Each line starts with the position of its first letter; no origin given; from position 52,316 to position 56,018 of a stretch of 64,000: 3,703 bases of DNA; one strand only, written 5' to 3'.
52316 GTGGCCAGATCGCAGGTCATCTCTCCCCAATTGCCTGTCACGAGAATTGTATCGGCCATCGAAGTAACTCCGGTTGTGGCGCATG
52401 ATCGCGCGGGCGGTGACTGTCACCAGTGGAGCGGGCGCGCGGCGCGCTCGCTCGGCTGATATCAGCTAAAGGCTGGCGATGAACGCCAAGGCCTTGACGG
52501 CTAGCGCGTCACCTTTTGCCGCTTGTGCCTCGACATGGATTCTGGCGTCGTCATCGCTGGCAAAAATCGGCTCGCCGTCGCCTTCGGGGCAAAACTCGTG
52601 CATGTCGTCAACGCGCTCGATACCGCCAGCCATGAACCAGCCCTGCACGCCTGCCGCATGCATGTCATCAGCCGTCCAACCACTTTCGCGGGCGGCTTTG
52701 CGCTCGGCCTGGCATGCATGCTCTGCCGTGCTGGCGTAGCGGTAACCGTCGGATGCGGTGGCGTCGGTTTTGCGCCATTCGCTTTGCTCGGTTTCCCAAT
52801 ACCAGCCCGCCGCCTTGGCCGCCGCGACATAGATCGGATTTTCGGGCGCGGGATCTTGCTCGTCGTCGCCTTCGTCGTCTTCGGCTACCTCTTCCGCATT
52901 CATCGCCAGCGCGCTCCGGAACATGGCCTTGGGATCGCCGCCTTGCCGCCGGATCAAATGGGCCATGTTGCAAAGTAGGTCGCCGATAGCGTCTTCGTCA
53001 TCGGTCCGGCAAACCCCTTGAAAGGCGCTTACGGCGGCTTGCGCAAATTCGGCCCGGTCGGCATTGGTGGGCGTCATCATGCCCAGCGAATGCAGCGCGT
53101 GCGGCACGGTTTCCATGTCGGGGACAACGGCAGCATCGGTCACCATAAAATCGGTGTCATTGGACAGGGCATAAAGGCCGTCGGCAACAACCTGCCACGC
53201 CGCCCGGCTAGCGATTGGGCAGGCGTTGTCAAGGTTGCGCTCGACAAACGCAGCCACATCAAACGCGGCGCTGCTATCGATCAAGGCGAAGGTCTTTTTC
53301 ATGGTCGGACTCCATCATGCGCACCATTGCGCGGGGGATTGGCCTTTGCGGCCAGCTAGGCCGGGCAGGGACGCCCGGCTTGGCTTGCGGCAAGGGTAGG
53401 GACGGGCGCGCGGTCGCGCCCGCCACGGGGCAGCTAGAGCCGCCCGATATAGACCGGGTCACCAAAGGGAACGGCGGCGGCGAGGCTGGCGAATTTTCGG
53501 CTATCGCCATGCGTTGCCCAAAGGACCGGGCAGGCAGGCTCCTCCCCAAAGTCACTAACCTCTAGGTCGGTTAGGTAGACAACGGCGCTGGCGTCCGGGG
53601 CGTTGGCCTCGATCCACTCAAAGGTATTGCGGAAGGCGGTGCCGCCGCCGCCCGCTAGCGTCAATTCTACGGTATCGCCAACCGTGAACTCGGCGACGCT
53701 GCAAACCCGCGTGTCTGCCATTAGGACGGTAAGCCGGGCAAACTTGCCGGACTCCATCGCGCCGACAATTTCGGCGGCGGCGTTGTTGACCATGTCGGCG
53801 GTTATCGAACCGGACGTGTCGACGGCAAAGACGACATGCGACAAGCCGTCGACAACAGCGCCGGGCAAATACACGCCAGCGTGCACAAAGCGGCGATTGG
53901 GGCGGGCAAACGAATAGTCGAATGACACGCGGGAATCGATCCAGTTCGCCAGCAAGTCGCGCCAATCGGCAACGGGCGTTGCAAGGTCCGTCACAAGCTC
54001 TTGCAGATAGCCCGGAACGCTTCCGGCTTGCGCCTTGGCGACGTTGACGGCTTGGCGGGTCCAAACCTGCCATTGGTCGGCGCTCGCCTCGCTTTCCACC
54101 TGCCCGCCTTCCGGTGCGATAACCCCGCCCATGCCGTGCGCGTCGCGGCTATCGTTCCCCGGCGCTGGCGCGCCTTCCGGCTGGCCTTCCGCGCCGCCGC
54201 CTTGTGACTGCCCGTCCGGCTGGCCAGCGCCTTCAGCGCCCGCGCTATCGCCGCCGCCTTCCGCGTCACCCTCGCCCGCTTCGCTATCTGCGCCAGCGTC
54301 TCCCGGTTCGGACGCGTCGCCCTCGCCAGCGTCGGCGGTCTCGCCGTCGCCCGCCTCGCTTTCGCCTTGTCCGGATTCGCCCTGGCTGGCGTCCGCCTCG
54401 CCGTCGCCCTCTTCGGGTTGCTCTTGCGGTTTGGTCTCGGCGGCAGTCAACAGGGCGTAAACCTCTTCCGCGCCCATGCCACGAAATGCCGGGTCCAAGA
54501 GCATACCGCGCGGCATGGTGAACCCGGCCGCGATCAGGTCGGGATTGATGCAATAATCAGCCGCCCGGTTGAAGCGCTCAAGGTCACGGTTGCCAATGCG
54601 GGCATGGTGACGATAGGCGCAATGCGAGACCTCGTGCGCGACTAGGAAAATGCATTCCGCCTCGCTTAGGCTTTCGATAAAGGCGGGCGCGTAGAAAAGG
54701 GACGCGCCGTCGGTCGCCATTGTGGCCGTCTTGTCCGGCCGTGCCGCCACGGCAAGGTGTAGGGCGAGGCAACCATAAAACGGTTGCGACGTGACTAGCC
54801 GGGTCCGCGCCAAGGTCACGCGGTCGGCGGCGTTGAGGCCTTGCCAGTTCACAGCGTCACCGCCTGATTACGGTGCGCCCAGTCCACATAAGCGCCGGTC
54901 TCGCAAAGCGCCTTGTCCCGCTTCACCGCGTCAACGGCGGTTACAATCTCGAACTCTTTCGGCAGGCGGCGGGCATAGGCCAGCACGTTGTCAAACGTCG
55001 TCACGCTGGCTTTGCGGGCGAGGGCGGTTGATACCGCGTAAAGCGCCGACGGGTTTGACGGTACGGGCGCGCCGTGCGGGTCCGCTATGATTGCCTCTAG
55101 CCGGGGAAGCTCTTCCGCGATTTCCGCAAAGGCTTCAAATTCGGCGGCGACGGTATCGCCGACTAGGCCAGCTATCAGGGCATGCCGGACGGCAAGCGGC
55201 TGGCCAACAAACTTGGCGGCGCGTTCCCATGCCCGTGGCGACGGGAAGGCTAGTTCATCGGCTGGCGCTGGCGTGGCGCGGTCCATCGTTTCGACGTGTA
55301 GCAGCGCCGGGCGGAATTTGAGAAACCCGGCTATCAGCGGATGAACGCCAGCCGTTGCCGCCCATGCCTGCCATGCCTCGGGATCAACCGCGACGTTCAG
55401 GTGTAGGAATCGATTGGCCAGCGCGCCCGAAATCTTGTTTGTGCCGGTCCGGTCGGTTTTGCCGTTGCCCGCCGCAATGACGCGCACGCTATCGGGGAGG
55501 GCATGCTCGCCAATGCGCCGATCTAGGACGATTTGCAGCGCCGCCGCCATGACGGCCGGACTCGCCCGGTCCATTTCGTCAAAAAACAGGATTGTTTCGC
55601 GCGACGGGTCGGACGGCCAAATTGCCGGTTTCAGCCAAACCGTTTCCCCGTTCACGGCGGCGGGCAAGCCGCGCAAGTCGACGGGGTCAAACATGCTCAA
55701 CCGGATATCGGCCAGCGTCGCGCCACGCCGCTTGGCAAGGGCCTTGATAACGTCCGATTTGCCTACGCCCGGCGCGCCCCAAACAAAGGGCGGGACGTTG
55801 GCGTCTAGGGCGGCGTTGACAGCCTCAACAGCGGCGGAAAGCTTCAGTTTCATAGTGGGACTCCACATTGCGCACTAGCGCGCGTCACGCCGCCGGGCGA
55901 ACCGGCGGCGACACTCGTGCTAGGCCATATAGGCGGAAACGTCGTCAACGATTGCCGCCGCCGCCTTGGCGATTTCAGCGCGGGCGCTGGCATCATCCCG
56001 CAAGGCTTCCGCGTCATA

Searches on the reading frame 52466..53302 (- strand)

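Call 17: search_protein_families(library=pfam, proteins=[window:52466-53302:-], max_evalue=0.01)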
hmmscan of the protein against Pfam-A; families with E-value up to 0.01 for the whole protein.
window:52466-53302:- (278 aa): 0 families

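Call 18: search_protein_families(library=phrogs, proteins=[window:52466-53302:-], max_evalue=0.001)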
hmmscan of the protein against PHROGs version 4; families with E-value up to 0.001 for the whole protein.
window:52466-53302:- (278 aa): 1 family
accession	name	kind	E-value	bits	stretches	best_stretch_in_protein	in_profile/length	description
phrog_38215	-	unknown function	3.4e-06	28.1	1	198-276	6-80/103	-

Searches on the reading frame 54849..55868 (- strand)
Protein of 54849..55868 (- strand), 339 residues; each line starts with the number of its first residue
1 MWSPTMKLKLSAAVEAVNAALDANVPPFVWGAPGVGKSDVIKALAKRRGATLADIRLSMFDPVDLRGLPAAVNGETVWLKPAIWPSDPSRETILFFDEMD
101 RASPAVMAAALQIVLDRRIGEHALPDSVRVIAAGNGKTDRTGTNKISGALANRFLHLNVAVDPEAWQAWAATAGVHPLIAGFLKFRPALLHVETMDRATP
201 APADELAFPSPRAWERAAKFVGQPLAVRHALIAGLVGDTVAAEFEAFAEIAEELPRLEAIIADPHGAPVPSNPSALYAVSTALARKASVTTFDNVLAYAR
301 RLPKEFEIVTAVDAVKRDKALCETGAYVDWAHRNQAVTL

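Call 17: search_protein_families(library=pfam, proteins=[window:54849-55868:-], max_evalue=0.01)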
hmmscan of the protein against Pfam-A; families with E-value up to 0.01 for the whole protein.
window:54849-55868:- (339 aa): 5 families
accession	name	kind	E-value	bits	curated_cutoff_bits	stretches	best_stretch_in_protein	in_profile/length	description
PF07726.17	AAA_3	-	1.8e-06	28.3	27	1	30-155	5-130/131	ATPase family associated with various cellular activities (AAA)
PF07728.20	AAA_5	-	2.4e-06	28.1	22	1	29-154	4-139/139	AAA domain (dynein-related subfamily)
PF00004.35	AAA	-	2.5e-06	28.4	21.2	1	29-143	3-111/131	ATPase family associated with various cellular activities (AAA)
PF20030.5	bpMoxR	-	0.00048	19.7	27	1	18-162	25-167/205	MoxR domain in the MoxR-vWA-beta-propeller ternary systems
PF13191.12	AAA_16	-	0.00089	20.2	32.6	0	28-47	28-47/167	AAA ATPase domain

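Call 18: search_protein_families(library=phrogs, proteins=[window:54849-55868:-], max_evalue=0.001)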
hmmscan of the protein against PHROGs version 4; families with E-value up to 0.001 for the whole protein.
window:54849-55868:- (339 aa): 5 families
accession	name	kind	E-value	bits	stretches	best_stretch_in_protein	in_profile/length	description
phrog_1297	-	other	6.9e-94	315.8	1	5-336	6-351/356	ATPase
phrog_16335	-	other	5.8e-26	92.3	1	12-161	14-169/267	ATPase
phrog_249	-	moron, auxiliary metabolic gene and host takeover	3.9e-13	50.5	1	18-155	122-270/380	porphyrin biosynthesis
phrog_21479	-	unknown function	8.4e-13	49.1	1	12-65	14-67/68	-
phrog_168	-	DNA, RNA and nucleotide metabolism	6.8e-05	23.7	1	28-154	46-151/314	clamp loader of DNA polymerase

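Call 32: search_dna_similar(query=window:54849-55868:-, collection=phages, mode=protein, max_rows=15)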
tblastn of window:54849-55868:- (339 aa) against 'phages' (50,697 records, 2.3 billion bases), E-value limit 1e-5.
Records with a match: 861; places in all: 865; records where one place covers at least 80% of the query: 567.
Best place of each record, by identity: <60% 861.
By first word of the organism name: Escherichia 215; Vibrio 114; Pseudomonas 112; Klebsiella 70; Erwinia 35; Salmonella 34; Pectobacterium 26; Rhizobium 20; Achromobacter 17; Cronobacter 17; and 46 more.
By host as written in the record: - 123; Escherichia coli 75; Pseudomonas aeruginosa 42; Klebsiella pneumoniae 31; Pseudomonas aeruginosa PAO1 16; Campylobacter jejuni 15; Vibrio breoganii 15; Escherichia coli K-12 14; and 239 more.
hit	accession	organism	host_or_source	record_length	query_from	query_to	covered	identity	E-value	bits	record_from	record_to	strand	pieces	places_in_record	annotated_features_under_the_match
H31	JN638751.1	Bacillus phage G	Bacillus megaterium str. ATCC 43725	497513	29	332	90%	39.9%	2e-50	186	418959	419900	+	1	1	566: gp566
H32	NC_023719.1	Bacillus phage G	Bacillus megaterium str. ATCC 43725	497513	29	332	90%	39.9%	2e-50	186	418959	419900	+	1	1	566: ATPase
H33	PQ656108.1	Acinetobacter phage At2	Acinetobacter tandoii W4-4-4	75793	2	334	98%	34.9%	2e-50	186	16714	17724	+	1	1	hypothetical protein (x2)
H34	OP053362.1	Cyanophage S-TIM54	Parasynechococcus marenigrum WH 8102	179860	28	335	91%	35.8%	3e-45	171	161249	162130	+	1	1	MoxR-like ATPase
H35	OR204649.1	Vibrio phage PJN101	Vibrio parahaemolyticus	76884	27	334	91%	35.3%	2e-51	189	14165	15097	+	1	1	MoxR-like ATPase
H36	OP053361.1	Cyanophage S-TIM61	Synechococcus sp. CC9605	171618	28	328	89%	36.1%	4e-47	176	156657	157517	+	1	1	MoxR-like ATPase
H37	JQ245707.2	Cyanophage S-TIM5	Parasynechococcus marenigrum WH 8102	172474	28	328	89%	36.1%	6e-47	176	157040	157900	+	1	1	MoxR-like ATPase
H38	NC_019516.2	Cyanophage S-TIM5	Parasynechococcus marenigrum WH 8102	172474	28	328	89%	36.1%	6e-47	176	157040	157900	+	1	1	ATPase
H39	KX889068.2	Vibrio phage vB_VspP_pVa5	Vibrio splendidus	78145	27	334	91%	35.1%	5e-48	179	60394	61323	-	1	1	MoxR-like ATPase protein | tRNA-TERM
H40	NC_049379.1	Vibrio phage vB_VspP_pVa5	Vibrio splendidus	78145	27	334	91%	35.1%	5e-48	179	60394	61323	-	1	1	ATPase | tRNA-TERM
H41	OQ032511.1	Acinetobacter phage nACB1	Acinetobacter beijerinckii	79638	6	334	97%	32.7%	7e-46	172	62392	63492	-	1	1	MoxR-like ATPase | hypothetical protein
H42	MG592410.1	Vibrio phage 1.026.O._10N.222.49.C7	Vibrio splendidus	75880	27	334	91%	34.9%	1e-46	174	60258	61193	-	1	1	hypothetical protein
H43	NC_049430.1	Vibrio phage 1.026.O._10N.222.49.C7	Vibrio splendidus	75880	27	334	91%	34.9%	1e-46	174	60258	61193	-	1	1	ATPase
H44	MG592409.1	Vibrio phage 1.025.O._10N.222.46.B6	Vibrio splendidus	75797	27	334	91%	34.6%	7e-46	172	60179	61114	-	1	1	hypothetical protein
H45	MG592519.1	Vibrio phage 1.150.O._10N.222.46.A6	Vibrio splendidus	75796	27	334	91%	34.6%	7e-46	172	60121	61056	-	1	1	hypothetical protein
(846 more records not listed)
